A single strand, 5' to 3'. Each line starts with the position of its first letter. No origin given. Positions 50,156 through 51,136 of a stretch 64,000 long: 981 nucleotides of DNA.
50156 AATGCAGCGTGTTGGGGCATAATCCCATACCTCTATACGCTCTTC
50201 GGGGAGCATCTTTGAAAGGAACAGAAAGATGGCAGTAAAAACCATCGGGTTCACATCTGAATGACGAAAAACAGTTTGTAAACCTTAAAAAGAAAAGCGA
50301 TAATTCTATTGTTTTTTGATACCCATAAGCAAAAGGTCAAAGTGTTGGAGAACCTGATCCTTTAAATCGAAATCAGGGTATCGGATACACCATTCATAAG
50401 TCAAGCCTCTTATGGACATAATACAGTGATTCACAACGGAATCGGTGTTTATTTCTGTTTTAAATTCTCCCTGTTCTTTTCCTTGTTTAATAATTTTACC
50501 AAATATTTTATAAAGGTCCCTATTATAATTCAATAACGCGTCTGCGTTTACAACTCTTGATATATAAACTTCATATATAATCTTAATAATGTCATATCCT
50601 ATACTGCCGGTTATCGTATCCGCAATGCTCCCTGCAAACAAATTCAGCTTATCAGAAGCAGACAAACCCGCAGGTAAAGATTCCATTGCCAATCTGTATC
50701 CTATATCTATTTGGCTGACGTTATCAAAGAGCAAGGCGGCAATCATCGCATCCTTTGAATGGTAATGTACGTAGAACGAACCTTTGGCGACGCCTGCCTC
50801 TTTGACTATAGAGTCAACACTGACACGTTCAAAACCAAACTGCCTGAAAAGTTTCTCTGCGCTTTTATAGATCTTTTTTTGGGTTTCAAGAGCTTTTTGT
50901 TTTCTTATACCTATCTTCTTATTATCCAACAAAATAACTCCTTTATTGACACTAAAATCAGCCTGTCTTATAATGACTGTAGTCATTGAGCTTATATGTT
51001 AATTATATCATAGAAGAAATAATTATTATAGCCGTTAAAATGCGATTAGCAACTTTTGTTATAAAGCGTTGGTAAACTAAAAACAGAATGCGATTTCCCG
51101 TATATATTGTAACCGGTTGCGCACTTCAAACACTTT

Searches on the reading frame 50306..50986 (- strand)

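Call 74: search_protein_families(library=pfam, proteins=[window:50306-50986:-], max_evalue=0.0001)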
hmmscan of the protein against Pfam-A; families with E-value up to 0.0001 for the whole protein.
window:50306-50986:- (226 aa): 1 family
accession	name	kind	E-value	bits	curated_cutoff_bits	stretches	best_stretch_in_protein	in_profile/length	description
PF00440.29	TetR_N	-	5.8e-14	52.1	24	1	39-85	1-47/47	Bacterial regulatory proteins, tetR family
